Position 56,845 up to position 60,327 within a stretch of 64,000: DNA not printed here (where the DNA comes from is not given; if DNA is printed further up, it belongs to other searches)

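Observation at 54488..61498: An intact type II-C CRISPR-Cas sits inside a decayed plasmid backbone, with repA ending exactly at the first repeat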

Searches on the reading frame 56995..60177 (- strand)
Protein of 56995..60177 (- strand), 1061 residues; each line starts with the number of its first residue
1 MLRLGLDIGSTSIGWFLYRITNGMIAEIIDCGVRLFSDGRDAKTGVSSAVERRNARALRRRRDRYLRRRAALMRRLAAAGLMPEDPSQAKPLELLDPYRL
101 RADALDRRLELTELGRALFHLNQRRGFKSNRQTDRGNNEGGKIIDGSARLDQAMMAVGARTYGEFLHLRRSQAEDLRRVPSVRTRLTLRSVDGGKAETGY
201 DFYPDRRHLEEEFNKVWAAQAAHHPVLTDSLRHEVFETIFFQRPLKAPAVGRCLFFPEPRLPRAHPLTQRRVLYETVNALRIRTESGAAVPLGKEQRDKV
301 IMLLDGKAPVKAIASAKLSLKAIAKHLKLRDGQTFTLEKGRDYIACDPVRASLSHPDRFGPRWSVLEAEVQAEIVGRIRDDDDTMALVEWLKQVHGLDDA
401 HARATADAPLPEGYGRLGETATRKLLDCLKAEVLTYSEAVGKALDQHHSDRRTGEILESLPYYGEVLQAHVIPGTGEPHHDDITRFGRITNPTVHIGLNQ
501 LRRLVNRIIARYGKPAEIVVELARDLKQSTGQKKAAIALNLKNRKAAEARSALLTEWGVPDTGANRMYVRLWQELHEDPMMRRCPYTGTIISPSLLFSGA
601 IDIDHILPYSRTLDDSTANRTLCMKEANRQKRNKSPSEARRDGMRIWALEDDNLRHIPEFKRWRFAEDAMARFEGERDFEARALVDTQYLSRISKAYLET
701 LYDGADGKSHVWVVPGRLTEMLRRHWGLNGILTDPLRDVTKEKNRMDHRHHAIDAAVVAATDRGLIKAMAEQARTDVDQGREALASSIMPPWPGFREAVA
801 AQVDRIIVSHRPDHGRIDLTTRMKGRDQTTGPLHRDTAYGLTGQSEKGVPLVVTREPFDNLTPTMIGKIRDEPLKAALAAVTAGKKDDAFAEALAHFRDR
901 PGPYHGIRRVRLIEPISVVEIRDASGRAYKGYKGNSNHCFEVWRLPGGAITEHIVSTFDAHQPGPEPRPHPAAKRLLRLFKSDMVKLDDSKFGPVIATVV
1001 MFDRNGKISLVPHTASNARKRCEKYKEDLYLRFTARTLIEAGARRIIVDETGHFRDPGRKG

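Call 10: search_protein_families(library=pfam, proteins=[window:56995-60177:-], max_evalue=0.01)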
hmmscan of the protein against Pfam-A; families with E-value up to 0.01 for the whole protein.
window:56995-60177:- (1061 aa): 3 families
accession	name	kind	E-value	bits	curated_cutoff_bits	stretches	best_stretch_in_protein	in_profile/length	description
PF18541.7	RuvC_III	-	3.4e-22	79.8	26.2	1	677-811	4-173/179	RuvC endonuclease subdomain 3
PF13395.12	HNH_4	-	4e-21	75.1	22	1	584-636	1-53/54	HNH endonuclease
PF18470.6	Cas9_a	-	0.00021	21.5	26.9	1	249-330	6-83/221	Cas9 alpha-helical lobe domain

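Call 18: find_related_loci(query=window:56995-60177:-, collection=genome_contigs, flank=10000)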
Query window:56995-60177:- (1061 aa) in genome_contigs; peptide patterns used: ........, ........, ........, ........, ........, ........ (x = any residue, [..] = any of these).
46 stretches matched a pattern; 2 encode a relative of the query (tblastn E <= 1e-3); 2 distinct loci.
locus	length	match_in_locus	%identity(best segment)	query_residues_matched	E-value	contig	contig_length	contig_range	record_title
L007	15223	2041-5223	98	1-1061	0e+0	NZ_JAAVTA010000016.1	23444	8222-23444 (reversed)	Haematospirillum sp. H1815 H1815_16, whole genome shotgun sequence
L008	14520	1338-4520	95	1-1061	0e+0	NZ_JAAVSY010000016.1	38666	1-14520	Haematospirillum sp. H4485 H4485_16, whole genome shotgun sequence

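Call 23: search_protein_families(library=pfam, proteins=[L007:7215-8264:+, L008:6271-7107:+, L007:643-1287:+, L007:1343-1558:+, L008:142-582:+, L007:8742-10538:+, L008:7696-8850:+, L007:334-600:+], max_evalue=0.001)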
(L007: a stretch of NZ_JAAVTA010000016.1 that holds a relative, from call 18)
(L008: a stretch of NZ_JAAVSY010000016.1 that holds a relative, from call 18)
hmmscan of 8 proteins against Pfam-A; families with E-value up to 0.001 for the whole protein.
L007:7215-8264:+ (350 aa): 2 families
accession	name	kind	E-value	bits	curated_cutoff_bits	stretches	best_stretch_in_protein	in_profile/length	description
PF10134.15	RPA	-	1.5e-75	254.2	27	1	66-298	1-227/228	Replication initiator protein A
PF01051.27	Rep3_N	-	7.7e-05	23.5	22.4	1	108-225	16-112/141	Initiator Replication protein, WH1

L008:6271-7107:+ (279 aa): 2 families
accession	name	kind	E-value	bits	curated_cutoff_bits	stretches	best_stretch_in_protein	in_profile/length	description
PF10134.15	RPA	-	1e-69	235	27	1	54-275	1-216/228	Replication initiator protein A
PF01051.27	Rep3_N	-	5.2e-05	24.1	22.4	1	96-213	16-112/141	Initiator Replication protein, WH1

L007:643-1287:+ (215 aa): 8 families
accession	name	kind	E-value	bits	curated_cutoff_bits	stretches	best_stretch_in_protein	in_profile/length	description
PF13614.12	AAA_31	-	6.1e-26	91.9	27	2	2-42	3-43/177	AAA domain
PF01656.29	CbiA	-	1e-18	67.9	25.4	1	5-185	3-125/125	CobQ/CobB/MinD/ParA nucleotide binding domain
PF09140.17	MipZ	-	4e-11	43.1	20.7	1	3-43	3-43/262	ATPase MipZ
PF07015.17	VirC1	-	1.1e-10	41.8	24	1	3-183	4-190/231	VirC1 protein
PF10609.15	ParA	-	8.5e-09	35.6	27.1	1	6-44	9-47/246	NUBPL iron-transfer P-loop NTPase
PF02374.21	ArsA_ATPase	-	2.3e-07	30.8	24.3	1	5-42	5-42/305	Anion-transporting ATPase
PF00142.24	Fer4_NifH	-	4.8e-06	26.7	25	1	8-43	7-42/271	4Fe-4S iron sulfur cluster binding proteins, NifH/frxC family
PF06564.18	CBP_BcsQ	-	1.6e-05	25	21.3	0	8-40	9-41/234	Cellulose biosynthesis protein BcsQ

L007:1343-1558:+ (72 aa): 1 family
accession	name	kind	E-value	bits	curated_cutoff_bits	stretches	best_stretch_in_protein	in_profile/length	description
PF09386.16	ParD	-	0.00034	21.4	27.3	1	33-61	1-29/80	Antitoxin ParD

L008:142-582:+ (147 aa): 2 families
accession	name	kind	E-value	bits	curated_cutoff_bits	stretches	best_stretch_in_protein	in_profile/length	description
PF13614.12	AAA_31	-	2.2e-07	31.4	27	1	3-60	109-166/177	AAA domain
PF07015.17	VirC1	-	0.00041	20.2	24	1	9-116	81-191/231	VirC1 protein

L007:8742-10538:+ (599 aa): 0 families

L008:7696-8850:+ (385 aa): 3 families
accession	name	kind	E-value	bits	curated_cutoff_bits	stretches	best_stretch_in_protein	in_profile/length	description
PF00668.25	Condensation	-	2.2e-13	50.2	30.6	1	246-322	2-79/456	Condensation domain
PF13193.12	AMP-binding_C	-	2.3e-11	44.9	24.5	1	66-139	1-76/76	AMP-binding enzyme C-terminal domain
PF00550.31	PP-binding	-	3e-08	34.2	20.8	1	168-230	3-67/67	Phosphopantetheine attachment site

L007:334-600:+ (89 aa): 0 families

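Call 33: search_dna_similar(query=window:56995-60177:-, collection=plasmids, mode=protein, max_rows=25)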
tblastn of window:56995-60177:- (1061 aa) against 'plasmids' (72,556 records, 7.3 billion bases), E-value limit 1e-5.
Records with a match: 63; places in all: 63; records where one place covers at least 80% of the query: 45.
Best place of each record, by identity: <60% 63.
By first word of the organism name: Pseudosulfitobacter 37; Bacillus 6; Pasteurella 3; Novosphingobium 2; Azospirillum 1; Limnohabitans 1; Bosea 1; Nitrobacter 1; Sphingobium 1; Marinibacterium 1; and 9 more.
By predicted mobility (MOB-suite, as given by PLSDB): non-mobilizable 54; mobilizable 5; conjugative 4.
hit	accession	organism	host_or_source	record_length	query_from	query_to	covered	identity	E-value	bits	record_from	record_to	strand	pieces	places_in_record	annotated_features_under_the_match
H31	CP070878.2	Pseudosulfitobacter pseudonitzschiae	Skeletonema costatum,The surface ...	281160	2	1058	100%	53.0%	0e+0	959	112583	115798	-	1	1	cas9: type II CRISPR RNA-guided endonuclease Cas9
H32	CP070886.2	Pseudosulfitobacter pseudonitzschiae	Skeletonema costatum,The surface ...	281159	2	1058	100%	53.0%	0e+0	959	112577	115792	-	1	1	cas9: type II CRISPR RNA-guided endonuclease Cas9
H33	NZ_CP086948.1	Pseudosulfitobacter pseudonitzschiae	Skeletonema costatum,The surface ...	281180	2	1058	100%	53.0%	0e+0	959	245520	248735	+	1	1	cas9: type II CRISPR RNA-guided endonuclease Cas9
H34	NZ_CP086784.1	Pseudosulfitobacter pseudonitzschiae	Thalassiosira tenera,The surface ...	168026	2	1058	100%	53.0%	0e+0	959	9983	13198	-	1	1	cas9: type II CRISPR RNA-guided endonuclease Cas9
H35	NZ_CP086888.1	Pseudosulfitobacter pseudonitzschiae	Skeletonema costatum,The surface ...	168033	2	1058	100%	53.0%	0e+0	959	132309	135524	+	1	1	cas9: type II CRISPR RNA-guided endonuclease Cas9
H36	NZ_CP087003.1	Pseudosulfitobacter pseudonitzschiae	Skeletonema costatum,The surface ...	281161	2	1058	100%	53.0%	0e+0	959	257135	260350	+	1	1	cas9: type II CRISPR RNA-guided endonuclease Cas9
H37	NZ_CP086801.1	Pseudosulfitobacter pseudonitzschiae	Thalassiosira tenera,The surface ...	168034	2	1058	100%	53.0%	0e+0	959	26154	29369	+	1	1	cas9: type II CRISPR RNA-guided endonuclease Cas9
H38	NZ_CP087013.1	Pseudosulfitobacter pseudonitzschiae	Mediolabrus comicus,The surface ...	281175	2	1058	100%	53.0%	0e+0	959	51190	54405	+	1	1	cas9: type II CRISPR RNA-guided endonuclease Cas9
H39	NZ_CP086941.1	Pseudosulfitobacter pseudonitzschiae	Skeletonema costatum,The surface ...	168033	2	1058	100%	53.0%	0e+0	959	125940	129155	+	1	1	cas9: type II CRISPR RNA-guided endonuclease Cas9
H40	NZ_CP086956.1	Pseudosulfitobacter pseudonitzschiae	Skeletonema costatum,The surface ...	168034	2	1058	100%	53.0%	0e+0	959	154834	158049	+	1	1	cas9: type II CRISPR RNA-guided endonuclease Cas9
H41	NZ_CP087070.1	Pseudosulfitobacter pseudonitzschiae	Mediolabrus comicus,The surface ...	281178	2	1058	100%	53.0%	0e+0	959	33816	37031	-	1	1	cas9: type II CRISPR RNA-guided endonuclease Cas9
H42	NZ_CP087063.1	Pseudosulfitobacter pseudonitzschiae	Mediolabrus comicus,The surface ...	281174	2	1058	100%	53.0%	0e+0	959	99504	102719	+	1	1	cas9: type II CRISPR RNA-guided endonuclease Cas9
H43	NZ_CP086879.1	Pseudosulfitobacter pseudonitzschiae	Skeletonema costatum,The surface ...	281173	2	1058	100%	53.0%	0e+0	959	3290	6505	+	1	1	cas9: type II CRISPR RNA-guided endonuclease Cas9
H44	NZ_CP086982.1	Pseudosulfitobacter pseudonitzschiae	Skeletonema costatum,The surface ...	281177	2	1058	100%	53.0%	0e+0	959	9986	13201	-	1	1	cas9: type II CRISPR RNA-guided endonuclease Cas9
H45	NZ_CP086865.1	Pseudosulfitobacter pseudonitzschiae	Skeletonema costatum,The surface ...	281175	2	1058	100%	53.0%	0e+0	959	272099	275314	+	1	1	cas9: type II CRISPR RNA-guided endonuclease Cas9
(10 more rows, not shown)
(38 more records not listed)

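Call 34: find_homologous_proteins(query=window:56995-60177:-, max_evalue=1e-50)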
Query window:56995-60177:- (1061 aa): 6527 proteins with E <= 1e-50 among 8000 candidates; the best 120 are listed.
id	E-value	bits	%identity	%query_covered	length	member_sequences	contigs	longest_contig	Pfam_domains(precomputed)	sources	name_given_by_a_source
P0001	0.0e+0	2419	100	100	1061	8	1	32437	PF13395.13,PF18541.8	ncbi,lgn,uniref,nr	ncbi:type II CRISPR RNA-guided endonuclease Cas9 [Haematospirillum jordaniae]|uniref:type II CRISPR 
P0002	0.0e+0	1964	80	100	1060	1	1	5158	PF13395.13,PF18470.7,PF18541.8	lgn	-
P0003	0.0e+0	1955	81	100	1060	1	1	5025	PF13395.13,PF18470.7,PF18541.8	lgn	-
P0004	0.0e+0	1941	80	100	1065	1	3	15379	PF13395.13,PF18541.8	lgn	-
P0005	0.0e+0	1919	79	100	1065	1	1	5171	PF13395.13,PF18541.8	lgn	-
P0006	0.0e+0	1919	79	100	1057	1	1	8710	PF13395.13,PF18541.8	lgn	-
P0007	0.0e+0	1911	80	100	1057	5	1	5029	PF13395.13,PF18541.8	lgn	-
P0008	0.0e+0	1874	78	100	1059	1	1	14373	PF13395.13,PF18470.7,PF18541.8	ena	-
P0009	0.0e+0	1854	77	100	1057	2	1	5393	PF13395.13,PF18470.7,PF18541.8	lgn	-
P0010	0.0e+0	1546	65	100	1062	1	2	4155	PF13395.13,PF18470.7,PF18541.8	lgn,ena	-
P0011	0.0e+0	1529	65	100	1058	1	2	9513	PF13395.13,PF18541.8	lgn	-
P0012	0.0e+0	1527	65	100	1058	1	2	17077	PF13395.13,PF18470.7,PF18541.8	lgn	-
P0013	0.0e+0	1527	65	100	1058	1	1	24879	PF13395.13,PF18470.7,PF18541.8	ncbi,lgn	-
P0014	0.0e+0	1522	65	100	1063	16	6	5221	PF13395.13,PF18470.7,PF18541.8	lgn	-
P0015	0.0e+0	1513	64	100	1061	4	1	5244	PF13395.13,PF18470.7,PF18541.8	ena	-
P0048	0.0e+0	1434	63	100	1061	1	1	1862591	PF13395.13,PF18470.7,PF18541.8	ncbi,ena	-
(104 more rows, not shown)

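Call 35: find_encoding_contigs(protein=P0004, flank=10000, max_places=4)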
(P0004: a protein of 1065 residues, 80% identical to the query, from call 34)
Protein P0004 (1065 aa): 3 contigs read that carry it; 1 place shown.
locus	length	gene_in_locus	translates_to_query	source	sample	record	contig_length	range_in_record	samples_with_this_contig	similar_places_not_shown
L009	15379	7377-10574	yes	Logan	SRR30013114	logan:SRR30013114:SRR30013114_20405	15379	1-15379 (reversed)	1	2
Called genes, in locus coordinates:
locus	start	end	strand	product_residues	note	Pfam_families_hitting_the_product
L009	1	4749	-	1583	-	?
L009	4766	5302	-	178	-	-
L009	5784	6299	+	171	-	PF05163:DinB, PF12867:DinB_2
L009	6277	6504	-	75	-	-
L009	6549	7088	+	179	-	PF00239:Resolvase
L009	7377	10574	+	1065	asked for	PF13395:HNH_4, PF18541:RuvC_III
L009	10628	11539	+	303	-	PF01867:Cas_Cas1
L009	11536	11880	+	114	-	PF09827:CRISPR_Cas2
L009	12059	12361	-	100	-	PF14384:BrnA_antitoxin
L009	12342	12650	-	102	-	PF04365:BrnT_toxin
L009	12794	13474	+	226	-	PF01656:CbiA, PF07015:VirC1, PF09140:MipZ (weak), PF10609:ParA (weak), PF13614:AAA_31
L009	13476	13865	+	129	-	-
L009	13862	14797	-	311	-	PF10134:RPA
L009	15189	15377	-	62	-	?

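Call 36: find_encoding_contigs(protein=P0008, flank=10000, max_places=4)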
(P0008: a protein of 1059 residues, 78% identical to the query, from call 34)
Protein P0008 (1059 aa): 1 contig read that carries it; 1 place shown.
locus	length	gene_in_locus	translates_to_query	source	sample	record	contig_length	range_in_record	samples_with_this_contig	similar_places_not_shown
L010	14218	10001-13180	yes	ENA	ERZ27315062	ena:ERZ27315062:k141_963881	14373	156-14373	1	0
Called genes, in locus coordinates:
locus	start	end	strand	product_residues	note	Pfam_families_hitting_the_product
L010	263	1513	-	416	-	PF13657:Couple_hipA, PF07804:HipA_C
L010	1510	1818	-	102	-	PF01381:HTH_3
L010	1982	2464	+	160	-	PF13392:HNH_3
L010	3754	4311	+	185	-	-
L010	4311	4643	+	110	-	PF08780:NTase_sub_bind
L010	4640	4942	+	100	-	PF01909:NTP_transf_2 (weak), PF18765:Polbeta (weak)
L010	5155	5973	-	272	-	PF00106:adh_short, PF08659:KR, PF13561:adh_short_C2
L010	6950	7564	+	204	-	-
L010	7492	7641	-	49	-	-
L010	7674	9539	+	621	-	PF06048:DUF927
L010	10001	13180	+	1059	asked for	PF18470:Cas9_a (faint), PF13395:HNH_4, PF18541:RuvC_III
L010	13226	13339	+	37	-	-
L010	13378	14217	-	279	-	?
